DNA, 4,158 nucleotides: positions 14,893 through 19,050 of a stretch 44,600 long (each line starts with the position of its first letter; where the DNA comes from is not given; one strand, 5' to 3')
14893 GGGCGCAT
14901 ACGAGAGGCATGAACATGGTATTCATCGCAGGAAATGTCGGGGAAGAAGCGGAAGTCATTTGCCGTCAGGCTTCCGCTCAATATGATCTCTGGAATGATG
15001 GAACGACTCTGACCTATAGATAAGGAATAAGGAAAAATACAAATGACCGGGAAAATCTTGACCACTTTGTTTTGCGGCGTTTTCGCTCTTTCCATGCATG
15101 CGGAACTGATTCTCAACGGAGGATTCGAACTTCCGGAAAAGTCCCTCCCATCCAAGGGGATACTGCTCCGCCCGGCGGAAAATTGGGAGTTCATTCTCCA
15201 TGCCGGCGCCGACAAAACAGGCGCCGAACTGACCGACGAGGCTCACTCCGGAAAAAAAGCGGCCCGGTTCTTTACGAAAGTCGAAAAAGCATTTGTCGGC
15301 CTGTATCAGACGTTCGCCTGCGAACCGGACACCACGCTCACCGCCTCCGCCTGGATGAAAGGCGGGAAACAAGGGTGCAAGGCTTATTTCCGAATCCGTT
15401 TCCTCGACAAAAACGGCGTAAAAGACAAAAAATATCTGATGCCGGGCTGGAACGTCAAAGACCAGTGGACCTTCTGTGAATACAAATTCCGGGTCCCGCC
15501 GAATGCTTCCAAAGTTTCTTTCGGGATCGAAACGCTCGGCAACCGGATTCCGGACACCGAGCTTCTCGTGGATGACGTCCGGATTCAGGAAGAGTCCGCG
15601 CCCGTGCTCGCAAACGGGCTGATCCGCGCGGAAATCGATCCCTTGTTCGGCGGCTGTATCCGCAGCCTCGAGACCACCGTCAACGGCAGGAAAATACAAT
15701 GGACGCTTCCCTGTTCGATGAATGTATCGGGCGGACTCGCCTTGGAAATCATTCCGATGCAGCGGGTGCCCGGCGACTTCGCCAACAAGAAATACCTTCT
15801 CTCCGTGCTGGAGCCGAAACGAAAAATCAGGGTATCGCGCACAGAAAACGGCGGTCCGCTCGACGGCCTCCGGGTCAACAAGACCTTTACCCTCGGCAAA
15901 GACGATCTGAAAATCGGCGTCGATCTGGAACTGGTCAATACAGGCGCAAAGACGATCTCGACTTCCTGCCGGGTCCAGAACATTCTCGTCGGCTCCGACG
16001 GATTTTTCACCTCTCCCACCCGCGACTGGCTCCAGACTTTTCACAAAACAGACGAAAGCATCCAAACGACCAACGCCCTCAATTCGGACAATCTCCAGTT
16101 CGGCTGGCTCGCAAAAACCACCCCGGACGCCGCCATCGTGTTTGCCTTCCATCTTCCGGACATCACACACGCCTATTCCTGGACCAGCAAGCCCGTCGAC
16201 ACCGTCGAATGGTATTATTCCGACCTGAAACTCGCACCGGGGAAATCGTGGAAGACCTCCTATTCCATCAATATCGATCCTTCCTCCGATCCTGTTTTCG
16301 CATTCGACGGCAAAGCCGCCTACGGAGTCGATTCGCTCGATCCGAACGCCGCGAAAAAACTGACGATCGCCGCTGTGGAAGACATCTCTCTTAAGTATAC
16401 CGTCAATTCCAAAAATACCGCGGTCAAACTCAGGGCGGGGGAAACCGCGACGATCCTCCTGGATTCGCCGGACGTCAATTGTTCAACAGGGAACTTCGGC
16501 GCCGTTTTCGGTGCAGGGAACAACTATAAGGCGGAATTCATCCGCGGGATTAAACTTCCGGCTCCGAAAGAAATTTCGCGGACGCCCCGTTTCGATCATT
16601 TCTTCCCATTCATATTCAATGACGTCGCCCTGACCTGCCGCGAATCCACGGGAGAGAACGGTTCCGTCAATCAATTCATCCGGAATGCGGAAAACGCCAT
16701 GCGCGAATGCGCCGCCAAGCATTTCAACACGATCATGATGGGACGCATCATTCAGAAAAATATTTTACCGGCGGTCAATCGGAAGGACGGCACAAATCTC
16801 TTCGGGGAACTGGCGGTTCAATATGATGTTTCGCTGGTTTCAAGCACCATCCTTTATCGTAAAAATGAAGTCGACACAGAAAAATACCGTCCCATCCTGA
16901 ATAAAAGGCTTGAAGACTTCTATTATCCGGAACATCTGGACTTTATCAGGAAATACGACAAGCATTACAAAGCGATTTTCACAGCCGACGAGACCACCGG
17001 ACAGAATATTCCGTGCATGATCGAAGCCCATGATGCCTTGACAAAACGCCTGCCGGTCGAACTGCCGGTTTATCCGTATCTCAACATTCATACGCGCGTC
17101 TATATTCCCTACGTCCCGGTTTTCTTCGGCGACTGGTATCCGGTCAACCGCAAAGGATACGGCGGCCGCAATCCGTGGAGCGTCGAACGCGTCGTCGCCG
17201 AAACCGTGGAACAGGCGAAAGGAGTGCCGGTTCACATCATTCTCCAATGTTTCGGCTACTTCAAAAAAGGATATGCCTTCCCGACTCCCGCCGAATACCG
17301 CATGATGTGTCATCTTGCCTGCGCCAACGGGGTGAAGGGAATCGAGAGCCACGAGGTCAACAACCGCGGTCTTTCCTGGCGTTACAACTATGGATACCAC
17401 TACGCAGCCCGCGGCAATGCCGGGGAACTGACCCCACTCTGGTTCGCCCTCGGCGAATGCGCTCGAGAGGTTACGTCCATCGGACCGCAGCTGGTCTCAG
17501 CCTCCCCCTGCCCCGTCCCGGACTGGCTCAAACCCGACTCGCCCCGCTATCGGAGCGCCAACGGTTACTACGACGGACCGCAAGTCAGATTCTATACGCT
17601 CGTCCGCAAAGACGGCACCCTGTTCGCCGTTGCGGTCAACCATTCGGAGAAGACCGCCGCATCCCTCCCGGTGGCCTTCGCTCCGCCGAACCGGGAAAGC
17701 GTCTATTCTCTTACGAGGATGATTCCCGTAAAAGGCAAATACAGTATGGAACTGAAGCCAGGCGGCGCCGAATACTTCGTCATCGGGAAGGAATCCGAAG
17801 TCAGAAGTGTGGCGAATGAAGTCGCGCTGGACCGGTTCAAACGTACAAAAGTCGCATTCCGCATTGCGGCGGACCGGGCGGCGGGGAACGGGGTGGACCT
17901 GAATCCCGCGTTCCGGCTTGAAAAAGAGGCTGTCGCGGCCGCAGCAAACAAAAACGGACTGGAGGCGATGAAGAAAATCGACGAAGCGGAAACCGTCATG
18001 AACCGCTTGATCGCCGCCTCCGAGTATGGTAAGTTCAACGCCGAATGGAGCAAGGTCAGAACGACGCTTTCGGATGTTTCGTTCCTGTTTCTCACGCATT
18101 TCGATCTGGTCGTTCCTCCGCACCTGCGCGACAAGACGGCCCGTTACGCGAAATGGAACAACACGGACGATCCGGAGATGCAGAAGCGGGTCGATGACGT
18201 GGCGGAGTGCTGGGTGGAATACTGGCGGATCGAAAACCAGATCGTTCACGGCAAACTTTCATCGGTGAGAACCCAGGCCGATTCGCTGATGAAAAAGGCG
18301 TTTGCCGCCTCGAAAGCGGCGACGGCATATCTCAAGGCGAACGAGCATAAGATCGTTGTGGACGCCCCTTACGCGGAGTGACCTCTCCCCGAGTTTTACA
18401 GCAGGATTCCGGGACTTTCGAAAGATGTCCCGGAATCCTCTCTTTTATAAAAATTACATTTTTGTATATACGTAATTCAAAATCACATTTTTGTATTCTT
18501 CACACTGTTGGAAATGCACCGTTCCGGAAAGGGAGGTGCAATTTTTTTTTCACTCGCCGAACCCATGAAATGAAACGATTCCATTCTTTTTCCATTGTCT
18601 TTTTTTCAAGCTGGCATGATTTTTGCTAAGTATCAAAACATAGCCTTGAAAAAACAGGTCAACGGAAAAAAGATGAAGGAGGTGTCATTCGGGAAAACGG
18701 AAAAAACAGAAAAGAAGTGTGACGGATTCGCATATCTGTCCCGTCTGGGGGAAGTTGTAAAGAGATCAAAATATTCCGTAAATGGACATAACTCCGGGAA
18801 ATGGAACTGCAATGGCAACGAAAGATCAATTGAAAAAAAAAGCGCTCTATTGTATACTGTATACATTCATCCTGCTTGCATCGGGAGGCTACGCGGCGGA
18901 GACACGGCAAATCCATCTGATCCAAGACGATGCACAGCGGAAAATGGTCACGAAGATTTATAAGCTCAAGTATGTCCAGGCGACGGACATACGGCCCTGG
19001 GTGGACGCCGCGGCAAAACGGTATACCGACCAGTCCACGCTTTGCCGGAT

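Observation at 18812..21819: Orphan operon of two divergent compact secretin paralogues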

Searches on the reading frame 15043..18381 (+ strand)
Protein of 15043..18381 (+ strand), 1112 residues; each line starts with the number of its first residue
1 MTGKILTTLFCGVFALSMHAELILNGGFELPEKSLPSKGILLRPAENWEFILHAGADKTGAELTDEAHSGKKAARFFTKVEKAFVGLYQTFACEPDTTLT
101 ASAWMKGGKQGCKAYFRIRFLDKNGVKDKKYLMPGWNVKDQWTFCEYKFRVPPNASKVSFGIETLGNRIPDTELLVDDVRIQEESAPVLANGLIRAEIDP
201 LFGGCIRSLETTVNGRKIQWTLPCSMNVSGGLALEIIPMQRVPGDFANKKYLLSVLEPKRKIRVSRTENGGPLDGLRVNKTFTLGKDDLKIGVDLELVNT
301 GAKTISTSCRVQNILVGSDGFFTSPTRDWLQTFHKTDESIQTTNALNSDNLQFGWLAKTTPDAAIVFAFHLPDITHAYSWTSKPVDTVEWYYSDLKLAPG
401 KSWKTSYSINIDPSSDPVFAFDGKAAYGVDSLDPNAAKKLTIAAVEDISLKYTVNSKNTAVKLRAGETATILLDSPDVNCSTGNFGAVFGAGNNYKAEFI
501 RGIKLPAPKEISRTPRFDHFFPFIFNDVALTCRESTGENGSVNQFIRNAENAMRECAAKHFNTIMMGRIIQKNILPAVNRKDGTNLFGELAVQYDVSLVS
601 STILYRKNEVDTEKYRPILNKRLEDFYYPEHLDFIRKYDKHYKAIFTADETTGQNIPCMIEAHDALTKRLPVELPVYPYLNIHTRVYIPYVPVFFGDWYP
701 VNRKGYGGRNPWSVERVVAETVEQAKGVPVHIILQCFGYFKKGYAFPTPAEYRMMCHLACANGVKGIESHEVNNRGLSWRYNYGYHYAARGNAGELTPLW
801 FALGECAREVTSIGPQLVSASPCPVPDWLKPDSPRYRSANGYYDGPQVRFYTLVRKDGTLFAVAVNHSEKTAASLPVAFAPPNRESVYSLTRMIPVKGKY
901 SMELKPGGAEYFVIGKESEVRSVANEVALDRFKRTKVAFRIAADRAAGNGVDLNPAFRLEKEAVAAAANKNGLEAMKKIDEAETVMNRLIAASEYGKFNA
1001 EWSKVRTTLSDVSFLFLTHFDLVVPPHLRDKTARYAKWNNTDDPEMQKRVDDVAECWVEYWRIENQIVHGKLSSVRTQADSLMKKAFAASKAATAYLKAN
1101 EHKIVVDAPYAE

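Call 6: search_protein_families(library=pfam, proteins=[window:15043-18381:+], max_evalue=0.01)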
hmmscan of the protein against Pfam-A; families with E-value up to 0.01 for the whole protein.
window:15043-18381:+ (1112 aa): 1 family
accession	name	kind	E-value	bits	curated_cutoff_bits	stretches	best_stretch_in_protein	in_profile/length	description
PF02018.23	CBM_4_9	-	0.00088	20.1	25.9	1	63-164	28-131/136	Carbohydrate binding domain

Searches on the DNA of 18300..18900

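Call 67: search_rna_families(source=window, start=18300, end=18900, threshold=evalue, max_evalue=1)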
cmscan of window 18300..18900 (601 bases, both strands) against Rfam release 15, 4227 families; matches with E-value up to 1: 3.
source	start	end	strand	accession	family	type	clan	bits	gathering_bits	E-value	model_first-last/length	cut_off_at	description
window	18570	18689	-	RF01859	Phe_leader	Cis-reg; leader;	-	22.5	55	0.26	1-125/125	no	Phenylalanine leader peptide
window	18578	18679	-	RF03313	mir-1468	Gene; miRNA;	-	20.2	95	0.35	1-86/86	no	mir-1468 microRNA precursor family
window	18580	18677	-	RF04133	MIR2646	Gene; miRNA;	-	17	245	0.29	1-256/256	no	MIR2646 microRNA precursor family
